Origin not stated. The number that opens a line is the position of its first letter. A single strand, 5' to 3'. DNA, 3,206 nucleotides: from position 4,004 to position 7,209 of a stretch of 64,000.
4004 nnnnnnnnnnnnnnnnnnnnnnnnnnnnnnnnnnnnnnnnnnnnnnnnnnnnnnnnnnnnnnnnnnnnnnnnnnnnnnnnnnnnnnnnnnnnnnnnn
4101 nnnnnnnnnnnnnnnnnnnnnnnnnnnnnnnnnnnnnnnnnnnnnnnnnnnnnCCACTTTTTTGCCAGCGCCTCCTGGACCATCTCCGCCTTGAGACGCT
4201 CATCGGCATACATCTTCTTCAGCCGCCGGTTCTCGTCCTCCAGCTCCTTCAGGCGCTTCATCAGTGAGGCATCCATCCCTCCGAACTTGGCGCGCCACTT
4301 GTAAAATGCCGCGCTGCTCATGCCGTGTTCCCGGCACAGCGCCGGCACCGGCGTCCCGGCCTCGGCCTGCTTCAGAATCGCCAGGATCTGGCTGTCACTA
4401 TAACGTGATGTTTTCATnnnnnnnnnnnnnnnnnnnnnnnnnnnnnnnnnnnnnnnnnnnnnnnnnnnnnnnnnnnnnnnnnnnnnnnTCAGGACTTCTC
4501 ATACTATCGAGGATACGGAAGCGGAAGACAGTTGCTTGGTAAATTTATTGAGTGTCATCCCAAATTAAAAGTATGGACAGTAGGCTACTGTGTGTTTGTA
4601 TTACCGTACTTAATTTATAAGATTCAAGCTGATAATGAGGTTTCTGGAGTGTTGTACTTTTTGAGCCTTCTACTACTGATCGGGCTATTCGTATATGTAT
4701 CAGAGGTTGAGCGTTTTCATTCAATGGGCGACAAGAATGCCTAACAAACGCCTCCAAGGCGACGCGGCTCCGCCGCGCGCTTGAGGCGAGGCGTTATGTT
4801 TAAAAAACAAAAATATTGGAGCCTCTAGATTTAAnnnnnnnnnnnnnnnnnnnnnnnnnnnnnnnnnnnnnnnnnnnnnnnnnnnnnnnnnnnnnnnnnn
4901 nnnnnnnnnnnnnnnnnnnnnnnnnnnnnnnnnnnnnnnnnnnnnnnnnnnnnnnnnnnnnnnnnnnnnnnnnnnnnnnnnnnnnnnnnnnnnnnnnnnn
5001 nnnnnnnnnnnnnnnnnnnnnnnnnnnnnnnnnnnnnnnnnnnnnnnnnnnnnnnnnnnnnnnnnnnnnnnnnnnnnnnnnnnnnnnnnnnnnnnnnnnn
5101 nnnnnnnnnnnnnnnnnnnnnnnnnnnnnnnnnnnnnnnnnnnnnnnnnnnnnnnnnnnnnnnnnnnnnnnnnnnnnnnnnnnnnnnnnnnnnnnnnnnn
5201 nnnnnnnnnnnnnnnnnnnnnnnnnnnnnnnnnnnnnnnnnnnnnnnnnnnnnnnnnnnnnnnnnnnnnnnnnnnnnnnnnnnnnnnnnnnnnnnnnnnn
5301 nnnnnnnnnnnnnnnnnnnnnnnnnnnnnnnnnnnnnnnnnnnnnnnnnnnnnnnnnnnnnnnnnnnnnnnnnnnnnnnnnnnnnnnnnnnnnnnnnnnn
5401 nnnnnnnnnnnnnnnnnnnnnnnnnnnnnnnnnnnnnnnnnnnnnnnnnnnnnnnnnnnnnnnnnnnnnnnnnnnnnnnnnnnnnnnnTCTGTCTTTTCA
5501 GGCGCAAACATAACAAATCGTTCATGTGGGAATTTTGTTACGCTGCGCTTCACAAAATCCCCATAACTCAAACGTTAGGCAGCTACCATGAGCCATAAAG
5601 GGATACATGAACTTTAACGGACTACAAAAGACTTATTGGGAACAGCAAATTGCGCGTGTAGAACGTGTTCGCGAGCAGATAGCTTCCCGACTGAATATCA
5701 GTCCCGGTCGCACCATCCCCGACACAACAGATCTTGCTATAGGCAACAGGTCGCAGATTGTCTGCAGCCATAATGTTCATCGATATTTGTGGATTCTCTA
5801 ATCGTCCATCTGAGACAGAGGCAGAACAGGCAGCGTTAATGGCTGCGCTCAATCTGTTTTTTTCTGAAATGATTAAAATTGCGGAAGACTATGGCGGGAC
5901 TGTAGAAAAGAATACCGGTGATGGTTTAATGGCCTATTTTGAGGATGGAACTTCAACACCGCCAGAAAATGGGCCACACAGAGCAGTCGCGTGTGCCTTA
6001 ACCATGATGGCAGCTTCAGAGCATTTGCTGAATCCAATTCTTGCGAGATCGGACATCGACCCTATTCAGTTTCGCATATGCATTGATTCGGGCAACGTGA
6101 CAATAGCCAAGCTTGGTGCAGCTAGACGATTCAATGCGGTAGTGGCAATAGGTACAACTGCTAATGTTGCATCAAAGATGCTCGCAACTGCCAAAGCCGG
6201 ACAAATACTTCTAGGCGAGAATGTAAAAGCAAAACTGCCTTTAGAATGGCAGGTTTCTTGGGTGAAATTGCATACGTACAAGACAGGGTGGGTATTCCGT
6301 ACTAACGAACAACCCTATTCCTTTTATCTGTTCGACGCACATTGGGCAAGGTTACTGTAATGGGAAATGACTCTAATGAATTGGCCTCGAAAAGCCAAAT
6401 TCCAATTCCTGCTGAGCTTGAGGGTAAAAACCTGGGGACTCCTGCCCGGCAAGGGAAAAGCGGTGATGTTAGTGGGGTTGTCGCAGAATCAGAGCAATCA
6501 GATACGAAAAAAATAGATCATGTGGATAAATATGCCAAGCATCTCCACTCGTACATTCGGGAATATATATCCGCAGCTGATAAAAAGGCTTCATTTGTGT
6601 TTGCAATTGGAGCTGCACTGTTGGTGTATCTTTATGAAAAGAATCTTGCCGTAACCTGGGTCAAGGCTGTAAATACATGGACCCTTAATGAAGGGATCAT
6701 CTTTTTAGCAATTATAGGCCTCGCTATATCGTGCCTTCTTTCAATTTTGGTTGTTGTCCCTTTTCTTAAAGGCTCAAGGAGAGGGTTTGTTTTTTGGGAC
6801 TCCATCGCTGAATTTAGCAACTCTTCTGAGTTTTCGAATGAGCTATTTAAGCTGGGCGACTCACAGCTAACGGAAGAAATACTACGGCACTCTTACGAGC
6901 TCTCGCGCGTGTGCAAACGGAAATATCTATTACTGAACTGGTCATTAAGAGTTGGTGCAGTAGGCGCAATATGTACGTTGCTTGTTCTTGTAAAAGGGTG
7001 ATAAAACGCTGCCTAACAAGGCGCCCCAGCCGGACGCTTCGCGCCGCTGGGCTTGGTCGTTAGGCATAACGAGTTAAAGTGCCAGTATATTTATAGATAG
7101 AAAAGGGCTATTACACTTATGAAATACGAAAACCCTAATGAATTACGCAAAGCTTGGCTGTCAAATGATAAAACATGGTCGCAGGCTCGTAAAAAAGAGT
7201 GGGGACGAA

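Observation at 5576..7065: Integron cassette carrying a stand-alone class III nucleotidyl cyclase plus a multi-TM protein: candidate cyclic-nucleotide defence module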

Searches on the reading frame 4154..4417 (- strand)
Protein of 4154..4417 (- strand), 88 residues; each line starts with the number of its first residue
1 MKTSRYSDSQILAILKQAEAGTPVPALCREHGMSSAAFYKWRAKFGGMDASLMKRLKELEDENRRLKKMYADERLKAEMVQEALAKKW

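Call 70: search_protein_families(library=pfam, proteins=[window:4154-4417:-], max_evalue=0.01)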
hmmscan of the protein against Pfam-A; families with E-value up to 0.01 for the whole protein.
window:4154-4417:- (88 aa): 4 families
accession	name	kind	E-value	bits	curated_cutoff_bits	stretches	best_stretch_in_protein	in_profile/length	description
PF01527.26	HTH_Tnp_1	-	5.2e-23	81.5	24.1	1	1-71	1-75/75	Transposase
PF13384.12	HTH_23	-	3.6e-05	23.9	24.6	1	11-49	7-47/50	Homeodomain-like domain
PF13518.12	HTH_28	-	4.6e-05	23.8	25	1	12-45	3-36/52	Helix-turn-helix domain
PF13551.12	HTH_29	-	0.0045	17.5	28.1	1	13-45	3-36/64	Winged helix-turn helix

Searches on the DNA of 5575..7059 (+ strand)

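Call 85: search_dna_similar(query=window:5575-7059:+, collection=plasmids, mode=distant, max_rows=10)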
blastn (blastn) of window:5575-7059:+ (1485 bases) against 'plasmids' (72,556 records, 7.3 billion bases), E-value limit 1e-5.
No match.

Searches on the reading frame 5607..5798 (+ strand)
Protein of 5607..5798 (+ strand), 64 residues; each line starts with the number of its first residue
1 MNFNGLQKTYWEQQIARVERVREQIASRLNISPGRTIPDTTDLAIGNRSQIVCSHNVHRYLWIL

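Call 3: search_protein_families(library=pfam, proteins=[window:5607-5798:+], max_evalue=1)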
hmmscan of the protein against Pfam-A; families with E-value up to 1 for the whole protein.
window:5607-5798:+ (64 aa): 1 family
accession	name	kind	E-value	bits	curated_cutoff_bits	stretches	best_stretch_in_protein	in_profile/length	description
PF00570.28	HRDC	-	0.15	12.5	23.8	1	16-41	6-31/68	HRDC domain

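Call 4: search_protein_families(library=padloc, proteins=[window:5607-5798:+], max_evalue=1)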
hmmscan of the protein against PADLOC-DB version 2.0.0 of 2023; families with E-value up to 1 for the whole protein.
window:5607-5798:+ (64 aa): 0 families

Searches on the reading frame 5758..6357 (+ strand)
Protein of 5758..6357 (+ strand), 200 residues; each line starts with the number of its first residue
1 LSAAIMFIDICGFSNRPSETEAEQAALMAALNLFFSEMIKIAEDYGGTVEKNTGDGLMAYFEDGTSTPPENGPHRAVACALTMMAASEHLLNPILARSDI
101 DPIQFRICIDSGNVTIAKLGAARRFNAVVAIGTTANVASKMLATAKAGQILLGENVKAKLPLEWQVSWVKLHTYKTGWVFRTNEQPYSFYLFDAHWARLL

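Call 3: search_protein_families(library=pfam, proteins=[window:5758-6357:+], max_evalue=1)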
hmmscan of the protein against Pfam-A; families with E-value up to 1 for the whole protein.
window:5758-6357:+ (200 aa): 1 family
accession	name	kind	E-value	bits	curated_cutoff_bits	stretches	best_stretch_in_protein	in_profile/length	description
PF00211.25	Guanylate_cyc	-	2e-13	50.8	21.9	1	3-161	9-156/183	Adenylate and Guanylate cyclase catalytic domain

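Call 4: search_protein_families(library=padloc, proteins=[window:5758-6357:+], max_evalue=1)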
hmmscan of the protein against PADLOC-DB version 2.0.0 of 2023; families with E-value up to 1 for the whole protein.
window:5758-6357:+ (200 aa): 13 families
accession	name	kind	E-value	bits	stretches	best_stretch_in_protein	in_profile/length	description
PDLC02370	PycC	-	2.5e-19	67.8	1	6-170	85-248/340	-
PDLC02367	PycC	-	7e-18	62.9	1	2-176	43-207/226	-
PDLC00734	PycC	-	4.8e-15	53.5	1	3-163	190-347/374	Pycsar cyclase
PDLC00767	PycC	-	8.2e-13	46.4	1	6-200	96-292/337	Pycsar cyclase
PDLC00761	PycC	-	1.4e-11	41.9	1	4-193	107-299/438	Pycsar cyclase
PDLC00766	PycC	-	3.3e-11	41.1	1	2-167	43-202/232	Pycsar cyclase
PDLC00764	PycC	-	5.6e-10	36.7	1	31-172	121-265/449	Pycsar cyclase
PDLC02369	PycC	-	7.1e-10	36.8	1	24-160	66-191/248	-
PDLC00765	PycC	-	7.3e-10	36.5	1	2-160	257-412/477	Pycsar cyclase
PDLC02366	PycC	-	1.1e-09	35.8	1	2-163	277-436/486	-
PDLC02368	PycC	-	2.6e-08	31.7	1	3-162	45-202/234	-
PDLC00763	PycC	-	5.5e-08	30.5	1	7-159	58-206/268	Pycsar cyclase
PDLC00762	PycC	-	6.6e-06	23.2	1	4-160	284-445/508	Pycsar cyclase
